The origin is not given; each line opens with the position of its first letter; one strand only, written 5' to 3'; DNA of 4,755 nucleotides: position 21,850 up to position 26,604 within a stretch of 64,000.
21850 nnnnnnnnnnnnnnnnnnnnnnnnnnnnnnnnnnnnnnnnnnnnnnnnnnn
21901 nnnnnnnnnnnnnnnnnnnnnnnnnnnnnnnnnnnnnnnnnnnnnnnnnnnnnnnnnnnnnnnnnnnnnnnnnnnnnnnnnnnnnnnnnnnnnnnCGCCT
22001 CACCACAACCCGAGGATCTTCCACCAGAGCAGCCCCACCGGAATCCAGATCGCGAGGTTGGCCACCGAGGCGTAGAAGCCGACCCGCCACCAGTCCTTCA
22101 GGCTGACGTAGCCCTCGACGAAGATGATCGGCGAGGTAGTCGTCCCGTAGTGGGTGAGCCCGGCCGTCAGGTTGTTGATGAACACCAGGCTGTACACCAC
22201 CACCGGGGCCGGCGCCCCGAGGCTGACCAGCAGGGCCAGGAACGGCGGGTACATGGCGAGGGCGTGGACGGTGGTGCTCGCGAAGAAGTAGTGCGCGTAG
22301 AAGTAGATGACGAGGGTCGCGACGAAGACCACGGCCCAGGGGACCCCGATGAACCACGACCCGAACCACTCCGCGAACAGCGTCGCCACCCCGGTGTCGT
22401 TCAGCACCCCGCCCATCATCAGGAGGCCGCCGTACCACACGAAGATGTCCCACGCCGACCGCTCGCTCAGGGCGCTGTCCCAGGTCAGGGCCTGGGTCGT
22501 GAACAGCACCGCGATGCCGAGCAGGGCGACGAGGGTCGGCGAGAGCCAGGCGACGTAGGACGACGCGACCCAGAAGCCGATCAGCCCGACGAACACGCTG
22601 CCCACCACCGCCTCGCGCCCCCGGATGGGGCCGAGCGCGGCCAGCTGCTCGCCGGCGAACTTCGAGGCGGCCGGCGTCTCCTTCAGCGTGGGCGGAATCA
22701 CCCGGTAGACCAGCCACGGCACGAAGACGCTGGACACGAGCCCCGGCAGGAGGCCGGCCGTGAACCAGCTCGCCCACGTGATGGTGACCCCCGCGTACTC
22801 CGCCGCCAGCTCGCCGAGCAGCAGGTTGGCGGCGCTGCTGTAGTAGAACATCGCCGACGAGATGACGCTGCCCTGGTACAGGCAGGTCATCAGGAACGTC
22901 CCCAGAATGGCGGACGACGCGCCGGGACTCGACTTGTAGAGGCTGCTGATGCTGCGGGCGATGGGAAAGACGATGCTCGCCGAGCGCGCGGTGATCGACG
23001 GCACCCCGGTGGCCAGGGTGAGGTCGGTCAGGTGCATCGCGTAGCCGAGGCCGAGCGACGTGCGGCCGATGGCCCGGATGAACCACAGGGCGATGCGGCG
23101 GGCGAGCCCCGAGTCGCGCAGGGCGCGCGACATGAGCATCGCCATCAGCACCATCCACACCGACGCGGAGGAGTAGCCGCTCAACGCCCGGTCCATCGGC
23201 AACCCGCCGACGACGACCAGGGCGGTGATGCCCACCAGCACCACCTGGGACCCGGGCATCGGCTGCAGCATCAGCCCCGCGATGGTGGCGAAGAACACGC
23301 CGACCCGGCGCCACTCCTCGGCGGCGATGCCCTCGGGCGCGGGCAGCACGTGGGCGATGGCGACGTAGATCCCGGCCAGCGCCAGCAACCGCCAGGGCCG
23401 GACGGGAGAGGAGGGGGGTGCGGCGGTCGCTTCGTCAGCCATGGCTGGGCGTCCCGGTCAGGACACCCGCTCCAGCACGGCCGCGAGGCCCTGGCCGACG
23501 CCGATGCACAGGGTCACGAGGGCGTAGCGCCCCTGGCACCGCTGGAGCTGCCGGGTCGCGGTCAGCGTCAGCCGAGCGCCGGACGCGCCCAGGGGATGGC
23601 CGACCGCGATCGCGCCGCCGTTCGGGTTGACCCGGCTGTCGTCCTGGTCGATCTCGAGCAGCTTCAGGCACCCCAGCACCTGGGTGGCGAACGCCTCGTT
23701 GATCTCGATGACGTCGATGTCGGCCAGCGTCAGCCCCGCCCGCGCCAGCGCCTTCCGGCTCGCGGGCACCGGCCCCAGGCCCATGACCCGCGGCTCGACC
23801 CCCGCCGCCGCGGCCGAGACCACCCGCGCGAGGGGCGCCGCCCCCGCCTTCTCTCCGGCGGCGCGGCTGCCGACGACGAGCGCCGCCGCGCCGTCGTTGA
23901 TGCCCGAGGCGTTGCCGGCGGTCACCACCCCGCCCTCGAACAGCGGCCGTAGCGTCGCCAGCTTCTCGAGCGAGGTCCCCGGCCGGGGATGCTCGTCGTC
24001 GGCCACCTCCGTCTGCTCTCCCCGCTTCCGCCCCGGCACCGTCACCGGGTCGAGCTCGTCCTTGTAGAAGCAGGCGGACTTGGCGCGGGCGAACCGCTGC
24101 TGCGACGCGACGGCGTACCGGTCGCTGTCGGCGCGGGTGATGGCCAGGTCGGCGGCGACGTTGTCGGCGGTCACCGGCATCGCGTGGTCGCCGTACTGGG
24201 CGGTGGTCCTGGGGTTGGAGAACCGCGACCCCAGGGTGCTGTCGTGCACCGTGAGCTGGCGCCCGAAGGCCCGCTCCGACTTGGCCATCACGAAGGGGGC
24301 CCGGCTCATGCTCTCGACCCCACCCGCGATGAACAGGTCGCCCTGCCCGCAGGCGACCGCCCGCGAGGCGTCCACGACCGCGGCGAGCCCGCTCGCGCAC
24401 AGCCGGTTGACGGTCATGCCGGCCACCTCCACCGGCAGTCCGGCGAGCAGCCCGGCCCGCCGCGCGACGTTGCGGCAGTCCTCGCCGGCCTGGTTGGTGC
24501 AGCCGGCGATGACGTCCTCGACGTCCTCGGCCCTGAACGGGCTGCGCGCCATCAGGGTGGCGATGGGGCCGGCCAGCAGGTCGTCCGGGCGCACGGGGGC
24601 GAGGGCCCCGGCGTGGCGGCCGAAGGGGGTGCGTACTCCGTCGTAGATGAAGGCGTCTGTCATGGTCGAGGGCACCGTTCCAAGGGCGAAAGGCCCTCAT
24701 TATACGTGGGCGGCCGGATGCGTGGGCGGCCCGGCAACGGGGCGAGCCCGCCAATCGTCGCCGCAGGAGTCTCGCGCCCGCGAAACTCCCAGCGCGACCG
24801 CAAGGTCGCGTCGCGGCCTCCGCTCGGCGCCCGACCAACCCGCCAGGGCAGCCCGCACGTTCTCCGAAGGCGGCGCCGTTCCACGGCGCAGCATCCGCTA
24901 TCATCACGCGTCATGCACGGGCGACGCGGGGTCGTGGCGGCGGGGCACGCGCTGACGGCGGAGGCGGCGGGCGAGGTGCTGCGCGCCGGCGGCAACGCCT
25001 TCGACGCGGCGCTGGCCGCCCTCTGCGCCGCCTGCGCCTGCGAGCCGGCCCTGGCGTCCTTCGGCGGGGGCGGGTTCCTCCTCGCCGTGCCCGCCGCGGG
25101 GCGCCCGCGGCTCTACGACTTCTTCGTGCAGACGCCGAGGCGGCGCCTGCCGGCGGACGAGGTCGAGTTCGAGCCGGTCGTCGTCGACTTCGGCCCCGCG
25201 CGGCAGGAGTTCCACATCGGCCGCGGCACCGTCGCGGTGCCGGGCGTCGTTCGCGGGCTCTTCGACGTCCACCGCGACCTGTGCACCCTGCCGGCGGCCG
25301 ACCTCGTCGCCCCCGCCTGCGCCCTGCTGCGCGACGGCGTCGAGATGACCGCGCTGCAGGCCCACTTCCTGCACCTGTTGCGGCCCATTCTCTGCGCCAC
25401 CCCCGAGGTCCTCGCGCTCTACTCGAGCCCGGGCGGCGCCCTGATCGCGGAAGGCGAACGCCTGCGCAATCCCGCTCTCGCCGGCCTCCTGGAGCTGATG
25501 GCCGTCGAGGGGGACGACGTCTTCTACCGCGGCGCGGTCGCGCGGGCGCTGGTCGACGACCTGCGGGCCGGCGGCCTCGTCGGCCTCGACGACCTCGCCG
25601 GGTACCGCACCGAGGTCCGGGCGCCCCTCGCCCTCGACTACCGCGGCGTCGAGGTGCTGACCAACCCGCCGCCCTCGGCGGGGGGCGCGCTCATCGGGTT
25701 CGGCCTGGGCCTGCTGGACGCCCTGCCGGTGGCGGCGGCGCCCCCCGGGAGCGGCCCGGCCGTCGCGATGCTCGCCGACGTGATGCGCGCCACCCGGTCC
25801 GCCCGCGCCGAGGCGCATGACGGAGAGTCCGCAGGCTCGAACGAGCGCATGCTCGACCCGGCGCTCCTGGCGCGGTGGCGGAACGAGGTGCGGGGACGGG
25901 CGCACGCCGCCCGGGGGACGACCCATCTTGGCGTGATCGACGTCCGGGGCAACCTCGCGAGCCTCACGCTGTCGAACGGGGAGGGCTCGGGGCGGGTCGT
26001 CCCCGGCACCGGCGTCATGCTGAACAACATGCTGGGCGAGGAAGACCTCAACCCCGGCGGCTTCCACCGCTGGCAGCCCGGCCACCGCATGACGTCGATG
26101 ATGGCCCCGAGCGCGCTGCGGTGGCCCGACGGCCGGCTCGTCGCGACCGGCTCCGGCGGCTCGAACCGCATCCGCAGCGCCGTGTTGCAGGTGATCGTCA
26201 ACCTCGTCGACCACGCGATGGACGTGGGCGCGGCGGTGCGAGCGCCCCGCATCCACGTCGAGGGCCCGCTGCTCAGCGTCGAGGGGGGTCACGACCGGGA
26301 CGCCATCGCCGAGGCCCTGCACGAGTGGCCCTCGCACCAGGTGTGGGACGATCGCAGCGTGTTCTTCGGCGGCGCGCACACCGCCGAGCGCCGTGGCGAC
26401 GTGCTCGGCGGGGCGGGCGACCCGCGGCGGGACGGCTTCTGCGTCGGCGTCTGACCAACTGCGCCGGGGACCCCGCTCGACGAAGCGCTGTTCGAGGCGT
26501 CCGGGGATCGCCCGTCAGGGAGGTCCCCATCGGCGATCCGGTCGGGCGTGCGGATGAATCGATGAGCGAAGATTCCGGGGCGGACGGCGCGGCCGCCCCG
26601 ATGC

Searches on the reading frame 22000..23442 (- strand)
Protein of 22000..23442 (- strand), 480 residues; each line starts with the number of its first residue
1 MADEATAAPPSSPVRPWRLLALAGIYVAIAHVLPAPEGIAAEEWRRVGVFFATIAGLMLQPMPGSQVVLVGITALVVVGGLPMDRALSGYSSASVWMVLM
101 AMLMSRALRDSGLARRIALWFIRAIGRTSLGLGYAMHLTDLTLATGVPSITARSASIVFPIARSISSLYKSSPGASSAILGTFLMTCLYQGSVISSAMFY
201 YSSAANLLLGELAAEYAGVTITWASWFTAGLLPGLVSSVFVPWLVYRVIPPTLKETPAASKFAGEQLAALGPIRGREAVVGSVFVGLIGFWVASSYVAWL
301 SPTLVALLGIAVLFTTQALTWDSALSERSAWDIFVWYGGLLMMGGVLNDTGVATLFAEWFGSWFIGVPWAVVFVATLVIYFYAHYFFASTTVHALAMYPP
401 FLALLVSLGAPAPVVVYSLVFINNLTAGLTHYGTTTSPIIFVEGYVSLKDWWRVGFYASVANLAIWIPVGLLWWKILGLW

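Call 51: search_protein_families(library=ncbifam, proteins=[window:22000-23442:-], max_evalue=0.01)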
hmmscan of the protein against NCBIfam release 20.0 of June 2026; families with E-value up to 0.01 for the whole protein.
window:22000-23442:- (480 aa): 1 family
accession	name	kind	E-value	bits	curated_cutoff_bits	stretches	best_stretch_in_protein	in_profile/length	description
TIGR00785.1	dass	subfamily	1.6e-96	323.7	198.6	1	34-474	1-444/444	DASS family sodium-coupled anion symporter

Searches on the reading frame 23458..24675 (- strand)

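Call 51: search_protein_families(library=ncbifam, proteins=[window:23458-24675:-], max_evalue=0.01)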
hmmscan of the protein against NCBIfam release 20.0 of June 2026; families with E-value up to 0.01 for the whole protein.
window:23458-24675:- (405 aa): 51 families (the best 25 are shown)
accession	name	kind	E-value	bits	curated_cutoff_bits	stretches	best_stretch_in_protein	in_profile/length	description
NF006001.0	PRK08131.1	equivalog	3.7e-199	661.7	622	1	5-404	1-400/401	3-oxoadipyl-CoA thiolase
NF006551.0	PRK09050.1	subfamily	6.2e-168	559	605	1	5-404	1-401/401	3-oxoadipyl-CoA thiolase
TIGR02430.1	pcaF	equivalog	2.8e-164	546.9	597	1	7-404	2-400/400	3-oxoadipyl-CoA thiolase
TIGR01930.1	AcCoA-C-Actrans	subfamily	7.9e-130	433.2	240.55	1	10-402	1-385/385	acetyl-CoA C-acyltransferase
NF004853.0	PRK06205.1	subfamily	1.5e-119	399.6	551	1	5-404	1-403/404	acetyl-CoA C-acetyltransferase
NF006552.0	PRK09051.1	subfamily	5.1e-115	384.9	565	1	5-404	3-395/395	beta-ketothiolase BktB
NF042999.1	bketothiol_BktB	equivalog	4.8e-109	365.2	725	1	8-404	5-394/394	beta-ketothiolase BktB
NF006553.0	PRK09052.1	equivalog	1.9e-104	349.8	567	1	3-404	3-399/399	acetyl-CoA C-acyltransferase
NF006510.0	PRK08947.1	equivalog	1.4e-101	340.2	519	1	5-404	1-387/387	acetyl-CoA C-acyltransferase FadA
NF005890.0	PRK07851.1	equivalog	3.4e-101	339.2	580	1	5-405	1-406/406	acetyl-CoA C-acetyltransferase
NF006090.0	PRK08242.1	equivalog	9e-98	328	514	2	250-404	250-402/402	acetyl-CoA C-acetyltransferase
NF005033.0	PRK06445.1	equivalog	1.1e-96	324.4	511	1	24-404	27-395/395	acetyl-CoA C-acetyltransferase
NF004206.0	PRK05656.1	subfamily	2e-95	320.1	688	1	5-403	1-392/392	acetyl-CoA C-acetyltransferase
NF005865.0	PRK07801.1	equivalog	4.2e-95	319.2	591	1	5-404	1-382/382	acetyl-CoA C-acetyltransferase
TIGR02445.1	fadA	equivalog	3.1e-92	309.5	591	1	9-404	3-385/385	acetyl-CoA C-acyltransferase FadA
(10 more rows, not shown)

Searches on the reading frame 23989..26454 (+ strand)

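Call 51: search_protein_families(library=ncbifam, proteins=[window:23989-26454:+], max_evalue=0.01)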
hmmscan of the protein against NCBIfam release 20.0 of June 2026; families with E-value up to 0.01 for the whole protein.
window:23989-26454:+ (821 aa): 2 families
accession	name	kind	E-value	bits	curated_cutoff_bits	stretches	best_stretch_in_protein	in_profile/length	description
TIGR00066.1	g_glut_trans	equivalog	2.2e-96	323.4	357.85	1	314-813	1-518/518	gamma-glutamyltransferase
NF007187.0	PRK09615.1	equivalog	1.1e-45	156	990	2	310-608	46-340/581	gamma-glutamyltransferase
